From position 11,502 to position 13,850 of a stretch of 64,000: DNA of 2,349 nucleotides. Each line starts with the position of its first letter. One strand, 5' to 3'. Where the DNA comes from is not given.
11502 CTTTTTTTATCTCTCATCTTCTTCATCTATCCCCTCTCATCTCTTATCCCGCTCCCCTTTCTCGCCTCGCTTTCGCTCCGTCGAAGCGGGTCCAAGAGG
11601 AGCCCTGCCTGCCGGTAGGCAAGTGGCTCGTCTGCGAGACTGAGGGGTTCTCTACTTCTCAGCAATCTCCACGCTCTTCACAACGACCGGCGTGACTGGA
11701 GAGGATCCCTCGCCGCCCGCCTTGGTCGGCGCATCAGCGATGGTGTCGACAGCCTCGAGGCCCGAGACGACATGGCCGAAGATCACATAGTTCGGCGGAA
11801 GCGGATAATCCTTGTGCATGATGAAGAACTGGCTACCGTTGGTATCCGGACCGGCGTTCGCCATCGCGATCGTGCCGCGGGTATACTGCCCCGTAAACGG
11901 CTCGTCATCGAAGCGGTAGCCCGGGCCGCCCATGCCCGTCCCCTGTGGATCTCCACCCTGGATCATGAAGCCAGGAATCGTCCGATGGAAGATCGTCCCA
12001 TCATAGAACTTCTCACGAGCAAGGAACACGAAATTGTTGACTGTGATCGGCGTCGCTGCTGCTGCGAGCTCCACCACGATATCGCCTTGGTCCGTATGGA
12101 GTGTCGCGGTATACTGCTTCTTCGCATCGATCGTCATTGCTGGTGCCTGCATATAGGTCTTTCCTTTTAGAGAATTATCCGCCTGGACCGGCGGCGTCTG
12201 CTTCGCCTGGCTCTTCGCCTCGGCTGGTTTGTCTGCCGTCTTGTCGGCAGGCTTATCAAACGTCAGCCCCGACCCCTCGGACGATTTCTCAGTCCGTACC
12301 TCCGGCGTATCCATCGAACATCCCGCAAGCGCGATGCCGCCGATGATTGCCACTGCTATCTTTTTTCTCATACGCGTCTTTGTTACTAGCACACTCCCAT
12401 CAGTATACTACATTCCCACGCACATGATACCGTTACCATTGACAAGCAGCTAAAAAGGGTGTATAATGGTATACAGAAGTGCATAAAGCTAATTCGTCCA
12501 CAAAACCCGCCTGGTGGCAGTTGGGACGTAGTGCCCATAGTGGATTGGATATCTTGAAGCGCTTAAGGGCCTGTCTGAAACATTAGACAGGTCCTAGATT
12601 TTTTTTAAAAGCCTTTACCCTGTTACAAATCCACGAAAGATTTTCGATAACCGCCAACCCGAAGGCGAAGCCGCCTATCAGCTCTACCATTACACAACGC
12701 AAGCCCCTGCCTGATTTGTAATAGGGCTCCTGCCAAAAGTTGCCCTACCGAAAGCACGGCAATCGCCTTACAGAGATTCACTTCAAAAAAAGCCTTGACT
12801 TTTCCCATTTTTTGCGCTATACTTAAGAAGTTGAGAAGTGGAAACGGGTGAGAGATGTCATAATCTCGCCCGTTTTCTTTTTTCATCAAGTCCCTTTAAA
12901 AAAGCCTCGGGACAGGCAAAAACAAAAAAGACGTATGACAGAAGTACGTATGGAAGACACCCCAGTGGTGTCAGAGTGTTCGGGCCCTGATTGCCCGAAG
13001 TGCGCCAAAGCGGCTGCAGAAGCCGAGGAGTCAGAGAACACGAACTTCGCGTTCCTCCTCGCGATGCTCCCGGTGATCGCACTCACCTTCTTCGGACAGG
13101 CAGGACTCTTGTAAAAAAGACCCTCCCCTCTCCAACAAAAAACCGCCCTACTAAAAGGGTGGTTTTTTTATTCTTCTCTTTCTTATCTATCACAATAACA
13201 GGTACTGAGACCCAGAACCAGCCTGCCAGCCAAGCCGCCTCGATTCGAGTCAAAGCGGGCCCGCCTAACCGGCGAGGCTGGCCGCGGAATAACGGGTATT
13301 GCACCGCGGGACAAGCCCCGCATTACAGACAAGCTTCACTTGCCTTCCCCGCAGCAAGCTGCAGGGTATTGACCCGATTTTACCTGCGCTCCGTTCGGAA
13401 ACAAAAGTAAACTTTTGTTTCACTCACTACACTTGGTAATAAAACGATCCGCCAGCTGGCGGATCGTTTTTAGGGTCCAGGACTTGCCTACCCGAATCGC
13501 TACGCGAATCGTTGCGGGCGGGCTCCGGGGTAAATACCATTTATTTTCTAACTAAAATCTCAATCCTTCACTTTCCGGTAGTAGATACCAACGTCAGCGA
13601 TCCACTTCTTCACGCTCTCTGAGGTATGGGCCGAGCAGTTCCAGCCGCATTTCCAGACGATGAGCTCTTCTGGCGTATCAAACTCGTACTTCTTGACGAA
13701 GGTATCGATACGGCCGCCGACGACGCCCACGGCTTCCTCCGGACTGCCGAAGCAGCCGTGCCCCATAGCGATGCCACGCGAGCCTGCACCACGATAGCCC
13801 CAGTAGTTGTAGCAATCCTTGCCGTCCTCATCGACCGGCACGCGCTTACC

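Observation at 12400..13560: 1.1-kb protein-poor region with two consensus promoters, an attenuator, a tiny ORF and terminator-bounded structured RNA candidates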

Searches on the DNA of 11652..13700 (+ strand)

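Call 4: search_rna_families(source=window, start=12300, end=13700, threshold=evalue, max_evalue=10, show_alignments=4)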
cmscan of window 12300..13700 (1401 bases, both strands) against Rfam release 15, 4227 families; matches with E-value up to 10: 14.
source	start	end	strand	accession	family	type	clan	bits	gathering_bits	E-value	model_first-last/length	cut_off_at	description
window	13134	13208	-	RF02075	STnc230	Gene; sRNA;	-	32.8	50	0.014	1-83/83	no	Enterobacterial sRNA STnc230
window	13135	13211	-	RF02713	MCS4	Gene; sRNA;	-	25.2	56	0.54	1-123/123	no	Mycoplasma sRNA MCS4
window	13403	13474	+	RF02064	STnc370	Gene; sRNA;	-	25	54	1.3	1-71/71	no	Enterobacterial sRNA STnc370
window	13108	13171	+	RF01859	Phe_leader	Cis-reg; leader;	-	21.2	55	1.1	1-125/125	no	Phenylalanine leader peptide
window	13423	13479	-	RF01938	mir-1251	Gene; miRNA;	-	20.7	81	0.11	1-66/66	no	mir-1251 microRNA precursor family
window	13133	13198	-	RF02063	STnc350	Gene; sRNA;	-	19.8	60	1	1-68/68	no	Salmonella enterica sRNA STnc350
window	12557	12604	+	RF03701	mir-4041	Gene; miRNA;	-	18.5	74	3.5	1-54/54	no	mir-4041 microRNA precursor family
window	12784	12887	+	RF00558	L20_leader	Cis-reg; leader;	-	18.1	58.7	1.4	1-127/127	no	Ribosomal protein L20 leader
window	12840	12881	+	RF04343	Plastid-psbA-2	Cis-reg;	CL00153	17.3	55.8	4.9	1-60/60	no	Plastid-psbA-2 3UTR RNA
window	13134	13215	-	RF01859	Phe_leader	Cis-reg; leader;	-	17.1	55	9.1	1-125/125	no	Phenylalanine leader peptide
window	12819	12889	+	RF00765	mir-337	Gene; miRNA;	-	17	80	2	1-93/93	no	mir-337 microRNA precursor family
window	13134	13230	-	RF01772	rnk_pseudo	Cis-reg; leader;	-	16.4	55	9.8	1-108/108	no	Pseudomonas rnk leader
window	12566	12595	+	RF02617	SSRC10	Gene; sRNA;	-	14.9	56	8.9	79-108/113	no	Streptococcus sRNA 10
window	13100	13173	-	RF01880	Xist_exon1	Gene; lncRNA;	-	10.4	50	9.4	1-85/85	no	X-chromosome inactivation gene exon 1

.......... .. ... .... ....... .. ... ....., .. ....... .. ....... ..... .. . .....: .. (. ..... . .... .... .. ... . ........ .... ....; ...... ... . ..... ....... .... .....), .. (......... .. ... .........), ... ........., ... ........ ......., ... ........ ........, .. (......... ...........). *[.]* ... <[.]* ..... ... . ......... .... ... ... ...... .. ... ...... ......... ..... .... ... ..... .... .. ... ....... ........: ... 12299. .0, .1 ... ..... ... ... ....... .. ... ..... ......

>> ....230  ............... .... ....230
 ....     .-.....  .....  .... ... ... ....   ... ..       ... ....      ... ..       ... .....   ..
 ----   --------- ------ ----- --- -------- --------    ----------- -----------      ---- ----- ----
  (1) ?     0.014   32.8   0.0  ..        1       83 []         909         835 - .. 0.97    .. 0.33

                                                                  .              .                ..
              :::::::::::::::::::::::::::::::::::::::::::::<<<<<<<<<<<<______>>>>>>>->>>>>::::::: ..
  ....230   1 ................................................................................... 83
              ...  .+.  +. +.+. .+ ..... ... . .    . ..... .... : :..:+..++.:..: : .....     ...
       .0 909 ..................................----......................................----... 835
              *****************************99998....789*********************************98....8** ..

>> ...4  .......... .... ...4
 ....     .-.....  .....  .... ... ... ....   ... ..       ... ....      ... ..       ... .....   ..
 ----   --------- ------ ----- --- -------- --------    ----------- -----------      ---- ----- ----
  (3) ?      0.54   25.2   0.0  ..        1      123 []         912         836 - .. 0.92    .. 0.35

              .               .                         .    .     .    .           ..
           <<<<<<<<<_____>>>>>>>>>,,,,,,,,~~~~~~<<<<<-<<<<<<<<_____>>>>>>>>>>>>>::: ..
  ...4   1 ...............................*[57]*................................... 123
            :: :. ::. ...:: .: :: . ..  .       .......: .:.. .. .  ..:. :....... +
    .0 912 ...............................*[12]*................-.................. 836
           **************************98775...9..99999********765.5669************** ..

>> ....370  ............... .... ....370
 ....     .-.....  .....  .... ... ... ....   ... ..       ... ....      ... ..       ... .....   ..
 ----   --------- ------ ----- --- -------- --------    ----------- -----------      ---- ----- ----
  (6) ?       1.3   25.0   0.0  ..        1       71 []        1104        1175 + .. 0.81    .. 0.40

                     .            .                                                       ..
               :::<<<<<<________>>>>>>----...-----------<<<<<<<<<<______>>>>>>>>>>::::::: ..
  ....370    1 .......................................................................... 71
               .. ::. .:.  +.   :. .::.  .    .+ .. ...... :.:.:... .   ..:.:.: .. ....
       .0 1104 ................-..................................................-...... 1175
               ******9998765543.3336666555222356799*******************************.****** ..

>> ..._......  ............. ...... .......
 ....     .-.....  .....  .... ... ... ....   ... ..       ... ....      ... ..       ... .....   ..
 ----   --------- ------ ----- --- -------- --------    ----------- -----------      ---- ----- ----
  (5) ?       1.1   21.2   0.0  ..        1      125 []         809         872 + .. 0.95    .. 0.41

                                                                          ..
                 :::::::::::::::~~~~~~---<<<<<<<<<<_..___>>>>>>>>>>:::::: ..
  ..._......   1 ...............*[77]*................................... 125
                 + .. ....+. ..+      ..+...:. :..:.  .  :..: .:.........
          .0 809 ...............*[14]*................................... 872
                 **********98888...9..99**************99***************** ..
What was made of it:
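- There is no Rfam match (call 4).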

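Call 75: search_dna_similar(query=window:13172-13559:+, collection=phages, mode=distant, max_evalue=0.01)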
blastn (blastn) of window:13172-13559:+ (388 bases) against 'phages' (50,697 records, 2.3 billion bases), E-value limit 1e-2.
No match.

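Call 76: search_dna_similar(query=window:12393-13559:+, collection=plasmids, mode=distant, max_evalue=0.01)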
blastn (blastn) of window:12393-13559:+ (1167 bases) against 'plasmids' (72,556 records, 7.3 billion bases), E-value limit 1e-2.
No match.
